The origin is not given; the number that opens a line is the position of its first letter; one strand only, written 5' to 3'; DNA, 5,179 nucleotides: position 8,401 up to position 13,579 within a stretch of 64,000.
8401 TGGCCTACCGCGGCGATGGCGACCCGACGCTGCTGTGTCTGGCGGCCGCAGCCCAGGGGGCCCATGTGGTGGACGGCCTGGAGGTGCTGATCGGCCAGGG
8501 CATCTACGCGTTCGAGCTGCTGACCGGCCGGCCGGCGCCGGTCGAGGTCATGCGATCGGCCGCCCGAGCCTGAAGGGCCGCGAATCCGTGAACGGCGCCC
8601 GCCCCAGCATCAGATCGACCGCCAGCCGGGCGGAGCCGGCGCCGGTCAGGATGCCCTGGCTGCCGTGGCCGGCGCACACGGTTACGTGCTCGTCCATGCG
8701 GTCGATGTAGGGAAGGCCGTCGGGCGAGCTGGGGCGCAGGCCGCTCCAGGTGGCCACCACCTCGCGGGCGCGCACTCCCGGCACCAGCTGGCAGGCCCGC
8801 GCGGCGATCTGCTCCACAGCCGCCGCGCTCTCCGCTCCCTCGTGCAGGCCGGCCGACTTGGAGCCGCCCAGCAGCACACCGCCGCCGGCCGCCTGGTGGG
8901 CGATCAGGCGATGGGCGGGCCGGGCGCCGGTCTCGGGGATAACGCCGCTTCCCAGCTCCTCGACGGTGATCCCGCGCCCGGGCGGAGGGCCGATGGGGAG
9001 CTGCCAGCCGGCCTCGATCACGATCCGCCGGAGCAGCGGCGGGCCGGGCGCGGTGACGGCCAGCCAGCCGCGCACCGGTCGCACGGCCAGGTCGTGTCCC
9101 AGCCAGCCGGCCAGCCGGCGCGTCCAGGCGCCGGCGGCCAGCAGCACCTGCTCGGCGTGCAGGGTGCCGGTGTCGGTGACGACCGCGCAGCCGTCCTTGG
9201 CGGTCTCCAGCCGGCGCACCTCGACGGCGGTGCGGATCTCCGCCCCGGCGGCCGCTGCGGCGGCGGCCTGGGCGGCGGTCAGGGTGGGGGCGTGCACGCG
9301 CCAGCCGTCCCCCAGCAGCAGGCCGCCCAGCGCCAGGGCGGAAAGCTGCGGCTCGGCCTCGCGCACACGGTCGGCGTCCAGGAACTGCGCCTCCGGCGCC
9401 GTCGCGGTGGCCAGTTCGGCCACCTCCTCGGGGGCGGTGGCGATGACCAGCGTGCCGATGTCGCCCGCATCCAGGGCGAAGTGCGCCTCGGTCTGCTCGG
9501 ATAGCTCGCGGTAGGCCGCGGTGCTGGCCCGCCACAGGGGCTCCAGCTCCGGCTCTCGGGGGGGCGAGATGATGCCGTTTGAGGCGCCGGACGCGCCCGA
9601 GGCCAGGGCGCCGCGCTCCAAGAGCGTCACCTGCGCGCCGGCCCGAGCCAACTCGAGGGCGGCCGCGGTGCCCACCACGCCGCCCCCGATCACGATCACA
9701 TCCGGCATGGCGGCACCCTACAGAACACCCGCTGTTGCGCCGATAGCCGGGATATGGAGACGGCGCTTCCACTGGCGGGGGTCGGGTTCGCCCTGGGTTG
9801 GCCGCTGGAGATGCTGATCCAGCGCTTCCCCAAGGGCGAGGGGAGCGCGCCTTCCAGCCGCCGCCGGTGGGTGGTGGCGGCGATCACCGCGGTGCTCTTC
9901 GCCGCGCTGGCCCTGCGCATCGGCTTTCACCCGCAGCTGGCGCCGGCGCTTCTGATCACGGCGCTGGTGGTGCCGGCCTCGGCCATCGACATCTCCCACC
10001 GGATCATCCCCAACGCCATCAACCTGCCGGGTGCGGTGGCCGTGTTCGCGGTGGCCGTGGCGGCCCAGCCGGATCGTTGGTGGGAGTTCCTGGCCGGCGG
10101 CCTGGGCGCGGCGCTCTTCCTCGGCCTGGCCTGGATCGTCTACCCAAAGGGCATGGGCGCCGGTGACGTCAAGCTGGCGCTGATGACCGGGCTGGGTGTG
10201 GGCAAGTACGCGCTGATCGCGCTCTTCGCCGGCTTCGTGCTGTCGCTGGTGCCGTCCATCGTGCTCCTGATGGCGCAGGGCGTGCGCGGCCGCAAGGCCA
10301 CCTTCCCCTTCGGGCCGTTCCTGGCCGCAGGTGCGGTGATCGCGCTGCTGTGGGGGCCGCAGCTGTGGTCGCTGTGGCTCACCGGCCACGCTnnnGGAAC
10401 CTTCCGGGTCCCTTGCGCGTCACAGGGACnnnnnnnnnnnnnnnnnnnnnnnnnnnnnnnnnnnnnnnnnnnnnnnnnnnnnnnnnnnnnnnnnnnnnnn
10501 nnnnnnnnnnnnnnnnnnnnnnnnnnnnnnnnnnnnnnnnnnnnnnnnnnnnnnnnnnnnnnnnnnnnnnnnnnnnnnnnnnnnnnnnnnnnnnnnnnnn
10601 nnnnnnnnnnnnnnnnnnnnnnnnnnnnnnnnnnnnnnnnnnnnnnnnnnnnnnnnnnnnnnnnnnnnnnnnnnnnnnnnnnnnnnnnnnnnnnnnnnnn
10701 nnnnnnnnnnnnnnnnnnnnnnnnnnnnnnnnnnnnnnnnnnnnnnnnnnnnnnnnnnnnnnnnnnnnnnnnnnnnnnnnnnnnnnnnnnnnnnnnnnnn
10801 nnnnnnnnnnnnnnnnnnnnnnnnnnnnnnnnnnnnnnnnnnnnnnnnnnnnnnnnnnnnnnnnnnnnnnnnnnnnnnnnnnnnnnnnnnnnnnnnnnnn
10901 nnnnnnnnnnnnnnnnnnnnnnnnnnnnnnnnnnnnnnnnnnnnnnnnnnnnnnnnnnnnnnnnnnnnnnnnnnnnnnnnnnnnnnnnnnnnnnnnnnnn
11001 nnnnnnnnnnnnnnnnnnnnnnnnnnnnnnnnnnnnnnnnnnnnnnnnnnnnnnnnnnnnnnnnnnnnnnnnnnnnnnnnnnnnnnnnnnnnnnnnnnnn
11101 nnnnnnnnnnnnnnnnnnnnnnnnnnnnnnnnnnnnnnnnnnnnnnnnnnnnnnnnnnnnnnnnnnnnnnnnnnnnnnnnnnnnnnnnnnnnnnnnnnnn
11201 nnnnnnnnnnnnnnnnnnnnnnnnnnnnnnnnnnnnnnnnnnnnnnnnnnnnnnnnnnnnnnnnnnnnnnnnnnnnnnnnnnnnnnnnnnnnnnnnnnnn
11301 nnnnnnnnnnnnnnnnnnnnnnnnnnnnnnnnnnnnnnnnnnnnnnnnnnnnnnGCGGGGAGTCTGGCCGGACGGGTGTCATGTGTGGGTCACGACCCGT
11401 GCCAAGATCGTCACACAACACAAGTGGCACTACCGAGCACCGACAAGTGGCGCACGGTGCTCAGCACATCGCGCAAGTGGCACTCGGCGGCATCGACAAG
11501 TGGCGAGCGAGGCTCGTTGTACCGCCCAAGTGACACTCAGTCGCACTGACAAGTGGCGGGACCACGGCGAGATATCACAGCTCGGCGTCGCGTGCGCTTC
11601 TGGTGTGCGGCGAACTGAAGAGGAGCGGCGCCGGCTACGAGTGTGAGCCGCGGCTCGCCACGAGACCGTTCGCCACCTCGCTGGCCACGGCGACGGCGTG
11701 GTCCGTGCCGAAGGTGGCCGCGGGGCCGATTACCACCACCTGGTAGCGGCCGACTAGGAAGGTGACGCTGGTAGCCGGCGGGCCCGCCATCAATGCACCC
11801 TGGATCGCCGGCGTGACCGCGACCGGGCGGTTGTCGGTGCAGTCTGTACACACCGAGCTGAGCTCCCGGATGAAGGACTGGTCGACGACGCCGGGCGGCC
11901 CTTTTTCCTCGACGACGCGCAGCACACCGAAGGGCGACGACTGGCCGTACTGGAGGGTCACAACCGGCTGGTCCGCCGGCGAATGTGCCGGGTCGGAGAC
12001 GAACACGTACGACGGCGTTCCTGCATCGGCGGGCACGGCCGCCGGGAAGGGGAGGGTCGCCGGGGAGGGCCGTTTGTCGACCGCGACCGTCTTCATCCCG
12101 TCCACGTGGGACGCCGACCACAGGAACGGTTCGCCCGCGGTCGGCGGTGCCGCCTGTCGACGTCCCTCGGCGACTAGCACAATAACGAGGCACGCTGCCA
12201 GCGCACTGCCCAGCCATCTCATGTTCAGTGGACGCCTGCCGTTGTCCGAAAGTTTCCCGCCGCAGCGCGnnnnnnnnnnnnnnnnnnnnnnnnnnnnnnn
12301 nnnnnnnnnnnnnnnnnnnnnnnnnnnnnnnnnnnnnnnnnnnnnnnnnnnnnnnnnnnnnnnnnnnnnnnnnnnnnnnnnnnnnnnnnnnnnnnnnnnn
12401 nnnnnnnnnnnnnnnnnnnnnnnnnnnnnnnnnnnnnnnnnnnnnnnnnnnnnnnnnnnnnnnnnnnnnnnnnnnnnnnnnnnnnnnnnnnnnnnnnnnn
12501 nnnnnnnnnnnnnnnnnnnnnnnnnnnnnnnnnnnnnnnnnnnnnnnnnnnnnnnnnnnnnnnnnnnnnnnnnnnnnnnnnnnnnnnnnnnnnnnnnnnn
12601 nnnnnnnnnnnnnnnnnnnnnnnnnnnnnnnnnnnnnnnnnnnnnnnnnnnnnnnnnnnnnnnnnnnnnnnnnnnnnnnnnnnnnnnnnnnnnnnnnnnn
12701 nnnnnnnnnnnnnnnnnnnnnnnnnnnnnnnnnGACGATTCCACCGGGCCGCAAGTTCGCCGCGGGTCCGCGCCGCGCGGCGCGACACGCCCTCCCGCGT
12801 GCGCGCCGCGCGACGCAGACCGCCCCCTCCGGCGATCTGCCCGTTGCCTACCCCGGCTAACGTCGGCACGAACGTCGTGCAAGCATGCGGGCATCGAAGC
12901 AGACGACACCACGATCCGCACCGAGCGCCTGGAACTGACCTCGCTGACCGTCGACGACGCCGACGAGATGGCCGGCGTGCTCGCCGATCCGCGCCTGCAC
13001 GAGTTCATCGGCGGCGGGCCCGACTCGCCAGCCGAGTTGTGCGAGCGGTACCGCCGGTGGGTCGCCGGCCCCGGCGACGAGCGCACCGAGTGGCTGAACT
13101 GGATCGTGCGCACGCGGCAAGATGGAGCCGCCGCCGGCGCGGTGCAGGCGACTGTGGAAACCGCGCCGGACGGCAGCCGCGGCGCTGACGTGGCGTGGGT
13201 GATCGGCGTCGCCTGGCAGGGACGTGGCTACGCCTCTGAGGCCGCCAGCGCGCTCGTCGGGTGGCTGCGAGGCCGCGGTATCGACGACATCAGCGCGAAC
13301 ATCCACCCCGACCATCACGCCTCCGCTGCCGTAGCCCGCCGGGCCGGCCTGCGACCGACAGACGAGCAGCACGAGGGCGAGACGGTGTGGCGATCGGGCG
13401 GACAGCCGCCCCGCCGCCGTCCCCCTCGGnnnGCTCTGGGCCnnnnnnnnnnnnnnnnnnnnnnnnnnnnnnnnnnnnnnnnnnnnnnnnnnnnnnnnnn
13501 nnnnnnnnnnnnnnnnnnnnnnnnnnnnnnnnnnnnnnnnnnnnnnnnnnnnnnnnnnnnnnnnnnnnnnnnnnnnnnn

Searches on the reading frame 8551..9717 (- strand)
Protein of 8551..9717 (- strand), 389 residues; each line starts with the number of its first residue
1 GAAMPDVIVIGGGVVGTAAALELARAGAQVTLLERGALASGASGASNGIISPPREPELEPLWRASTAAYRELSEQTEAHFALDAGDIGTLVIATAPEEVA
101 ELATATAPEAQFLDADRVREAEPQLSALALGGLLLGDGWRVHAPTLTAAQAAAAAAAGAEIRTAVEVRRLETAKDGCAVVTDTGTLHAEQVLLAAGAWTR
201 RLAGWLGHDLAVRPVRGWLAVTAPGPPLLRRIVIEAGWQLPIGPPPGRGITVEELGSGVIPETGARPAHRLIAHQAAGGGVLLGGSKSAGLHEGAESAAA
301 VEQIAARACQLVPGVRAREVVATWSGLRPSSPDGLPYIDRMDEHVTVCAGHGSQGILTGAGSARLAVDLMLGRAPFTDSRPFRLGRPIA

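Call 88: search_protein_families(library=pfam, proteins=[window:8551-9717:-], max_evalue=0.01)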
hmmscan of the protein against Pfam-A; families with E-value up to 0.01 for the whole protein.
window:8551-9717:- (389 aa): 14 families
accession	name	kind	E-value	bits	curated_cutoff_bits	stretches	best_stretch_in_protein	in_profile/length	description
PF01266.30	DAO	-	4.1e-64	217.8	27.9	1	6-369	1-353/353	FAD dependent oxidoreductase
PF00890.30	FAD_binding_2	-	3.9e-12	46.5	20.4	1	6-201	1-207/414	FAD binding domain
PF13738.12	Pyr_redox_3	-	1.5e-10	41.2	30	1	5-65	165-225/305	Pyridine nucleotide-disulphide oxidoreductase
PF07992.20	Pyr_redox_2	-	1.4e-08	35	26.1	1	6-202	2-114/291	Pyridine nucleotide-disulphide oxidoreductase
PF12831.13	FAD_oxidored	-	2.3e-07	30.9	27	1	6-75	1-67/416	FAD dependent oxidoreductase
PF01134.28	GIDA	-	7.2e-06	25.7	22.1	1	6-34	1-29/391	Glucose inhibited division protein A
PF03486.20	HI0933_like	-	1.3e-05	25.3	50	1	6-36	2-32/244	HI0933-like protein Rossmann domain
PF01494.25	FAD_binding_3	-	0.00012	21.9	22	1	6-40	3-37/349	FAD binding domain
PF00070.33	Pyr_redox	-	0.00025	21.9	22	1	7-36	2-31/82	Pyridine nucleotide-disulphide oxidoreductase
PF02558.23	ApbA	-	0.00047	20.2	22.2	1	7-37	1-31/150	Ketopantoate reductase PanE/ApbA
PF13450.12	NAD_binding_8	-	0.00052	20.7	21.9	1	9-42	1-34/68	NAD(P)-binding Rossmann-like domain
PF01262.27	AlaDh_PNT_C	-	0.0012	18.7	23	1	6-35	30-59/214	Alanine dehydrogenase/PNT, C-terminal domain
PF01593.30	Amino_oxidase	-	0.0023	17.7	19.8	0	150-201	208-260/443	Flavin containing amine oxidoreductase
PF13241.12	NAD_binding_7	-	0.0027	18.7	22.1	1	6-107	9-82/104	Putative NAD(P)-binding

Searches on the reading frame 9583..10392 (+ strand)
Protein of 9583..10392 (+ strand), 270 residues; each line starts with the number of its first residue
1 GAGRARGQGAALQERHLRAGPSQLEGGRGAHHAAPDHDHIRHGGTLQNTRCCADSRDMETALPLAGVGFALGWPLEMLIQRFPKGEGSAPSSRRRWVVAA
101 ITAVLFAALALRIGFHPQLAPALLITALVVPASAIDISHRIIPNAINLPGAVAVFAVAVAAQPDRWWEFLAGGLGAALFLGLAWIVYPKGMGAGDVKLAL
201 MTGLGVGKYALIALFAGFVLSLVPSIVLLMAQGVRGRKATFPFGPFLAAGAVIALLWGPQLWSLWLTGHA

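Call 88: search_protein_families(library=pfam, proteins=[window:9583-10392:+], max_evalue=0.01)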
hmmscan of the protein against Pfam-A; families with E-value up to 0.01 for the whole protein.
window:9583-10392:+ (270 aa): 1 family
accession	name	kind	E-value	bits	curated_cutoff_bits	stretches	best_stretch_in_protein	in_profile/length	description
PF01478.23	Peptidase_A24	-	2.2e-14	54.2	26.5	1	124-223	2-101/104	Type IV leader peptidase family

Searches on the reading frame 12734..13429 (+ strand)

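Call 88: search_protein_families(library=pfam, proteins=[window:12734-13429:+], max_evalue=0.01)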
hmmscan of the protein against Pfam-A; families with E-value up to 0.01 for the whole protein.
window:12734-13429:+ (232 aa): 2 families
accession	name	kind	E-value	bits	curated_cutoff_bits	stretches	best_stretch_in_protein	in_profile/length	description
PF13302.13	Acetyltransf_3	-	1.3e-22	81.4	25.4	1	65-207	1-138/138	Acetyltransferase (GNAT) domain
PF00583.31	Acetyltransf_1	-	3.5e-07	31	20.7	1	109-205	16-115/116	Acetyltransferase (GNAT) family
